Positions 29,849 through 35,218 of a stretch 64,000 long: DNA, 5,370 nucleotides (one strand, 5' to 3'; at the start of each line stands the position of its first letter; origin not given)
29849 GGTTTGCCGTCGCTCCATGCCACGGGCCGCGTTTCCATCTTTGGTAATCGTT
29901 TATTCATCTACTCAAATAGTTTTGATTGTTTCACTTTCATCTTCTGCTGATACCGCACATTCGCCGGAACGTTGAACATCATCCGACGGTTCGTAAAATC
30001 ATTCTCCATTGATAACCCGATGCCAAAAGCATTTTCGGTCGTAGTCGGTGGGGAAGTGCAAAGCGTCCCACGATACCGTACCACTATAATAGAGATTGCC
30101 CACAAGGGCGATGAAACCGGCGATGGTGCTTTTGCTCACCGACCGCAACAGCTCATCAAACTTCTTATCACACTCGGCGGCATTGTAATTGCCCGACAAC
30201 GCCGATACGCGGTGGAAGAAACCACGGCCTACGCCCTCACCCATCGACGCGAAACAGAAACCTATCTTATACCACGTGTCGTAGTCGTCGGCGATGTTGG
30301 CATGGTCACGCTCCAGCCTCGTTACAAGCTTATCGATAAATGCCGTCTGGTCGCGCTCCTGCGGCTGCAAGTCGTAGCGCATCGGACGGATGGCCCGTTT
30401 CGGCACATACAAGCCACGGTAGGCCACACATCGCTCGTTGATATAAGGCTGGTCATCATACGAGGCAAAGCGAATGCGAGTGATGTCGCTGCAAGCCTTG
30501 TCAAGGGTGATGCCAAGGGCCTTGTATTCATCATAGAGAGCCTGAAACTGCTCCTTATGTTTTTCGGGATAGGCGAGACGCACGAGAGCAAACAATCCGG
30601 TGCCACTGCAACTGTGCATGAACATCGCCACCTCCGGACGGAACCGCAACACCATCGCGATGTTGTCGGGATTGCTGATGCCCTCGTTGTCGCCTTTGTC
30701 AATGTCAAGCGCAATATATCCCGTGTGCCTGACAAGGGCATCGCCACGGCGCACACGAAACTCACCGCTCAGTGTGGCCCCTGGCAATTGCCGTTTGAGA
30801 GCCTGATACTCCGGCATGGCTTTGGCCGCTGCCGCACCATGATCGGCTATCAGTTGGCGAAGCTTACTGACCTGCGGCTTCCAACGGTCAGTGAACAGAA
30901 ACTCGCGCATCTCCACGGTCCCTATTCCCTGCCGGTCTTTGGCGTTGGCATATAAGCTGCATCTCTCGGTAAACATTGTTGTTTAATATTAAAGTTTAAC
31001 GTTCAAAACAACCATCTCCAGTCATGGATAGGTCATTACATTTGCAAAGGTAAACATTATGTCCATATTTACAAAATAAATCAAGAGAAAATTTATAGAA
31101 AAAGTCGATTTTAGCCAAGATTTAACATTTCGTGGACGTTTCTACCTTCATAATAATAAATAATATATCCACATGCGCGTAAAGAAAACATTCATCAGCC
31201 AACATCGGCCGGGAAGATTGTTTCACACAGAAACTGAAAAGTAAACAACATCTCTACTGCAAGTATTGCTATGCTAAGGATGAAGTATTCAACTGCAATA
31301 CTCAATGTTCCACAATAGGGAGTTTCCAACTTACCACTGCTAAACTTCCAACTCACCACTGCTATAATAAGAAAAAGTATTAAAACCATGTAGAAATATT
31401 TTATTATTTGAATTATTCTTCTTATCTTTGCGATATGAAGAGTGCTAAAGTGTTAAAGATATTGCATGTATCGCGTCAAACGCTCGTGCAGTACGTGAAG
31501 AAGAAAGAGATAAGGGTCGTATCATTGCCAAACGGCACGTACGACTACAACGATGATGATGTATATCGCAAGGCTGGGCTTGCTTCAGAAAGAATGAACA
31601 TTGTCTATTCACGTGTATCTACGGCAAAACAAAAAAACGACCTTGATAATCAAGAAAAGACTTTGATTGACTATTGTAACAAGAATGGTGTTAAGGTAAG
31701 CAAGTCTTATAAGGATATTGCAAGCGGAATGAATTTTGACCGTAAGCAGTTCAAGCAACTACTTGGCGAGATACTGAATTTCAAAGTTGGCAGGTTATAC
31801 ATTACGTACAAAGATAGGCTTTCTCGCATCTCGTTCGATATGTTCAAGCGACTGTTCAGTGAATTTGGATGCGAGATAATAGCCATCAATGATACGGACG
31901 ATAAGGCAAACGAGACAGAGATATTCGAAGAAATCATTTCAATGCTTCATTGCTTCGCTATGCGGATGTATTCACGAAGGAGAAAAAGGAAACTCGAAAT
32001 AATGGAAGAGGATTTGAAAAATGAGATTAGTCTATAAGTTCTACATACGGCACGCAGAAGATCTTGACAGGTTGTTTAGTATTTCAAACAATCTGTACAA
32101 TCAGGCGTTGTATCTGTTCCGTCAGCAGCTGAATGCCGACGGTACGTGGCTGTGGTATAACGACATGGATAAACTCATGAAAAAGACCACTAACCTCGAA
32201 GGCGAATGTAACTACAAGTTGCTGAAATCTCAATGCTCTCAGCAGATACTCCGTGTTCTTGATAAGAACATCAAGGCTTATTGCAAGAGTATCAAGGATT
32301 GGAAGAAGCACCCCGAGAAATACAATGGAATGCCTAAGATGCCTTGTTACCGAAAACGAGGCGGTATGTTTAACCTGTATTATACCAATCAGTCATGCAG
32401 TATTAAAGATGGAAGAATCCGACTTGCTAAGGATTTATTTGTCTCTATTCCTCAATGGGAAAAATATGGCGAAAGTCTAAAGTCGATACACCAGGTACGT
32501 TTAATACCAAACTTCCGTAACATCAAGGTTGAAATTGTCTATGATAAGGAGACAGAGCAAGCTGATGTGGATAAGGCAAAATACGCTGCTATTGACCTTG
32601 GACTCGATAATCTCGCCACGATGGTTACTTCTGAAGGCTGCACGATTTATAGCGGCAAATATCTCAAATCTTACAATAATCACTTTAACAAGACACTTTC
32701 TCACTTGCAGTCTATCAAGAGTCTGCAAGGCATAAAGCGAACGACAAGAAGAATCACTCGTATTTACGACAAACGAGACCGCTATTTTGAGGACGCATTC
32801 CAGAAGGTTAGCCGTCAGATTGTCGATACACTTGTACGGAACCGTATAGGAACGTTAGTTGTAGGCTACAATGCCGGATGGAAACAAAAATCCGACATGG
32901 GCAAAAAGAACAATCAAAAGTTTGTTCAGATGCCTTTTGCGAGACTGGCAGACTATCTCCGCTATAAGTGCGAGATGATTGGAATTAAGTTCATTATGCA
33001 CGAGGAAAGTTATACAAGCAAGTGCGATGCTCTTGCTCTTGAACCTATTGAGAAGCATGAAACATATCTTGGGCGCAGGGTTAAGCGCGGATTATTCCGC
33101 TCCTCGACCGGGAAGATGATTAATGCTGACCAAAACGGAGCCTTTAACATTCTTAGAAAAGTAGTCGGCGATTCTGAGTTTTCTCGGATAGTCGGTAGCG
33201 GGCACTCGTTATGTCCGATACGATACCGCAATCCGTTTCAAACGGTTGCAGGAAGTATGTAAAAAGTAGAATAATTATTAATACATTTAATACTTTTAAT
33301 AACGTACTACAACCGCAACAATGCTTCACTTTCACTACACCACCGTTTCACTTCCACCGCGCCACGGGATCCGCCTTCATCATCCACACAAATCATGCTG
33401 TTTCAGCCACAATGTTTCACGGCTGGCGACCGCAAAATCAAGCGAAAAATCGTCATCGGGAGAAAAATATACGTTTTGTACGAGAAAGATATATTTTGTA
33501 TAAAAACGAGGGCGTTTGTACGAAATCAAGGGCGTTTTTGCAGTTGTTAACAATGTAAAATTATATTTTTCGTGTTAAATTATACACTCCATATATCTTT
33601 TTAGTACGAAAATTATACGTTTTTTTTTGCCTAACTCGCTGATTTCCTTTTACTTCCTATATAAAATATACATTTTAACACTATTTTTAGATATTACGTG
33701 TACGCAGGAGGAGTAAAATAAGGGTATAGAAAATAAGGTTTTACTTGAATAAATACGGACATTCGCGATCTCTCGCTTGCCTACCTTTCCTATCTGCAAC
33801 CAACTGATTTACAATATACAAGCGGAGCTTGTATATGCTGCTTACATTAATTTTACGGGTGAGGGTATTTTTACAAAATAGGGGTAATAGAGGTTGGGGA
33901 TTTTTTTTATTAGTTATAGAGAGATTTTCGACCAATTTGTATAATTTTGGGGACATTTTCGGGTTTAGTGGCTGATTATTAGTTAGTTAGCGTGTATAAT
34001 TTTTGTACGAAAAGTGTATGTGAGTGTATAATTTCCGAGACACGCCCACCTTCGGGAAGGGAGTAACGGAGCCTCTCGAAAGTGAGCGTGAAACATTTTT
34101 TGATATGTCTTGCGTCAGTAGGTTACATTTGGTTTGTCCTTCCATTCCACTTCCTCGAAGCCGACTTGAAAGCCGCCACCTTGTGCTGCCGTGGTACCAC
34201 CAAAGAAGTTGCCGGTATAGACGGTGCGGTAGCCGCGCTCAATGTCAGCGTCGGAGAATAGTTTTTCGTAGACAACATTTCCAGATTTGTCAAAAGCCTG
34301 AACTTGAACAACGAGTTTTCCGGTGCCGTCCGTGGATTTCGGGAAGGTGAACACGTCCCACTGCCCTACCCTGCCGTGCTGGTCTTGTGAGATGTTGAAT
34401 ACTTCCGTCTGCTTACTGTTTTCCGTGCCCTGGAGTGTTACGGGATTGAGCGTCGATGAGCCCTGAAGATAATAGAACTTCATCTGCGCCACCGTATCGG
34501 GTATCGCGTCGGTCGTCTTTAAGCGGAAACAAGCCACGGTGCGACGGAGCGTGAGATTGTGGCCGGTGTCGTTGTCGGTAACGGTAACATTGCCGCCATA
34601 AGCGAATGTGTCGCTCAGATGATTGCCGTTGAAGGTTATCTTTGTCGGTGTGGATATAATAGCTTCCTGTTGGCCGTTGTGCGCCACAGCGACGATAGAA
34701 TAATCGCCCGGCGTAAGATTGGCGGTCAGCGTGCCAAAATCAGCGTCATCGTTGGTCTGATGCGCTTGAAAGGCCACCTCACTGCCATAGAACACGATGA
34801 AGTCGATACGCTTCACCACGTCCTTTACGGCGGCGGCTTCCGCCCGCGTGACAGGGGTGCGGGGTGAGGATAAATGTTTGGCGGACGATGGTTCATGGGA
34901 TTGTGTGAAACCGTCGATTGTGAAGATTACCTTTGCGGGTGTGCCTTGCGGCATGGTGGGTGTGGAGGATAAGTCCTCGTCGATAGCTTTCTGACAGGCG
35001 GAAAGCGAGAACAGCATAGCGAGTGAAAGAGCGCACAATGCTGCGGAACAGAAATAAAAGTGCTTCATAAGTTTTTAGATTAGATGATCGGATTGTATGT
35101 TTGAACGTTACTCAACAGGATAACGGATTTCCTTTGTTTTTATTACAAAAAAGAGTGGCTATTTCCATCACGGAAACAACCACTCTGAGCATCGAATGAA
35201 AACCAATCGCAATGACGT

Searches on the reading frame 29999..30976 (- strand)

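Call 11: search_protein_families(library=phrogs, proteins=[window:29999-30976:-], max_evalue=0.01)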
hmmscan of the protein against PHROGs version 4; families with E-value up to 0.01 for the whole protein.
window:29999-30976:- (325 aa): 4 families
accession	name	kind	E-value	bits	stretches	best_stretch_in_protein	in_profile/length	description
phrog_14787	-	unknown function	5.1e-24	86.3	1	57-290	48-290/299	-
phrog_15962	-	DNA, RNA and nucleotide metabolism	1.8e-17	63.9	1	50-287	78-321/835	DNA primase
phrog_18375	-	DNA, RNA and nucleotide metabolism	1.2e-11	44.6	1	58-182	52-177/644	DNA primase/helicase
phrog_28855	-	unknown function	4.6e-06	26.3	1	58-182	51-172/804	-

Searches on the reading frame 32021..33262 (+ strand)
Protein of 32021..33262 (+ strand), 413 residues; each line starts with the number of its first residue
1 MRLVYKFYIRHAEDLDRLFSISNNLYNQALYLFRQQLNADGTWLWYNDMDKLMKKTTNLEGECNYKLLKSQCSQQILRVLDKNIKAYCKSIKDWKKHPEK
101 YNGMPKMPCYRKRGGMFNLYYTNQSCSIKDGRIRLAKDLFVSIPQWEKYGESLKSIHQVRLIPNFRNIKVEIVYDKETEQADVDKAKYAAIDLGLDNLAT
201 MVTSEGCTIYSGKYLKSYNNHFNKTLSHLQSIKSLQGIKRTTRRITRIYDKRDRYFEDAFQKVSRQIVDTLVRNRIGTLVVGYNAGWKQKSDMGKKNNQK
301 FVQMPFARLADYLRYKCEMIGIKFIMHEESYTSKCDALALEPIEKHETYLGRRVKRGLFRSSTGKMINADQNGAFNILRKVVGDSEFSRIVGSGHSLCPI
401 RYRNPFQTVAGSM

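Call 10: search_protein_families(library=phrogs, proteins=[window:32021-33262:+], max_evalue=0.001)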
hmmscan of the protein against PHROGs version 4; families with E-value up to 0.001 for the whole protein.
window:32021-33262:+ (413 aa): 3 families
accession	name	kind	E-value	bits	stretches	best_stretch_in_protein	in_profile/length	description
phrog_506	-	integration and excision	1.1e-42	147.6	1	11-382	20-365/403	transposase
phrog_12300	-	integration and excision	1.2e-10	42.1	1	145-379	16-239/286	transposase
phrog_16792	-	unknown function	7.1e-10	40.4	1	233-380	14-156/180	-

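Call 63: find_encoding_contigs(protein=window:32021-33262:+, flank=6000, max_places=8)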
Protein window:32021-33262:+ (413 aa): 21 contigs read that carry it; 8 places shown.
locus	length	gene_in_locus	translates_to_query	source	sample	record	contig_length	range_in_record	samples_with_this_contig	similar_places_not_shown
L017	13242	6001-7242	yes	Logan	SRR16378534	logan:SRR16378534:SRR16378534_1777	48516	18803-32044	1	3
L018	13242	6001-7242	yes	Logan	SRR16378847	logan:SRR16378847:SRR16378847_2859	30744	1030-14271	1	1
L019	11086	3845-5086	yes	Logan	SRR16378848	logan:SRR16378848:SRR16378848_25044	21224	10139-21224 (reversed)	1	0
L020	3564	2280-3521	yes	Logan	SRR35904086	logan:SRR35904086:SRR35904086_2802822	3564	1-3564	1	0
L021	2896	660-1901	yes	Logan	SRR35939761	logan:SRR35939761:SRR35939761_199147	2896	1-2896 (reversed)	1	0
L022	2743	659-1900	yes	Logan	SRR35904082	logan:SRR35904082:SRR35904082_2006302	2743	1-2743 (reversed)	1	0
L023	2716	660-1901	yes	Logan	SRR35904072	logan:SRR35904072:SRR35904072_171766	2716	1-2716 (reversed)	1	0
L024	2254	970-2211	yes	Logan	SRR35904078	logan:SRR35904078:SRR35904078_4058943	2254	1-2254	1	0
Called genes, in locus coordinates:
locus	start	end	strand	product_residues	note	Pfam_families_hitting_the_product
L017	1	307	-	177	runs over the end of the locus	PF00625:Guanylate_kin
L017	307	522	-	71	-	-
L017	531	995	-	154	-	-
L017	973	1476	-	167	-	-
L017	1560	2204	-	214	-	-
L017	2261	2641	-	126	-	PF03819:MazG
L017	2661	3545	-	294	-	PF02511:Thy1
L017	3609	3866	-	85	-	-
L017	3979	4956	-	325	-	PF08800:BT4734-like_N, PF08707:PriCT_2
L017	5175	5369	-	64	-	-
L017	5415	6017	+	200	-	PF00239:Resolvase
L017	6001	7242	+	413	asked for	PF01385:OrfB_IS605, PF07282:Cas12f1-like_TNB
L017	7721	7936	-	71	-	-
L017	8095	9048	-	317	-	-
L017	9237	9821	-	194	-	-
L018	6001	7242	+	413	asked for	PF01385:OrfB_IS605, PF07282:Cas12f1-like_TNB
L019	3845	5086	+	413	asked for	PF01385:OrfB_IS605, PF07282:Cas12f1-like_TNB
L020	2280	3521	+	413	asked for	PF01385:OrfB_IS605, PF07282:Cas12f1-like_TNB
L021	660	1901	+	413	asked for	PF01385:OrfB_IS605, PF07282:Cas12f1-like_TNB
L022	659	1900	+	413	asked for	PF01385:OrfB_IS605, PF07282:Cas12f1-like_TNB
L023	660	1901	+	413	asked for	PF01385:OrfB_IS605, PF07282:Cas12f1-like_TNB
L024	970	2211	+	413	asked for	PF01385:OrfB_IS605, PF07282:Cas12f1-like_TNB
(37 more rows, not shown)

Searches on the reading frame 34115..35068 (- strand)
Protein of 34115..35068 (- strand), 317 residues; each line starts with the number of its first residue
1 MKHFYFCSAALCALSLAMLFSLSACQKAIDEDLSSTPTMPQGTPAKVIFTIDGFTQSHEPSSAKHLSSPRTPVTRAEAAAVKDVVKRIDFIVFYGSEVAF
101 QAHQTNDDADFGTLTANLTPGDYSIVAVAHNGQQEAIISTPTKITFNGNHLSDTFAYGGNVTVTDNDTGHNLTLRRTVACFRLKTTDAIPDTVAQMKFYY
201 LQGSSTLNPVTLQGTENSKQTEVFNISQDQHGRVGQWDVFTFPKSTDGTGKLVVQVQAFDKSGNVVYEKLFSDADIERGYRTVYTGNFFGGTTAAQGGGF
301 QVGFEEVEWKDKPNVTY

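Call 11: search_protein_families(library=phrogs, proteins=[window:34115-35068:-], max_evalue=0.01)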
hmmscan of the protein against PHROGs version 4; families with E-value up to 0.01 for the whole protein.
window:34115-35068:- (317 aa): 0 families

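Call 27: search_protein_families(library=pfam, proteins=[window:34115-35068:-], max_evalue=0.01)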
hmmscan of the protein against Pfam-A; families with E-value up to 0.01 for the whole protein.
window:34115-35068:- (317 aa): 2 families
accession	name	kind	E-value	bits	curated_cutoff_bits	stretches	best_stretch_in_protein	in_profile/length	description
PF08842.16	Mfa2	-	3.6e-05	23.9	21.2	1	76-224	19-190/277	Fimbrillin-A associated anchor proteins Mfa1 and Mfa2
PF06321.17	P_gingi_FimA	-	0.0066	17.1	21.4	1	74-171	17-112/153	Major fimbrial subunit protein (FimA)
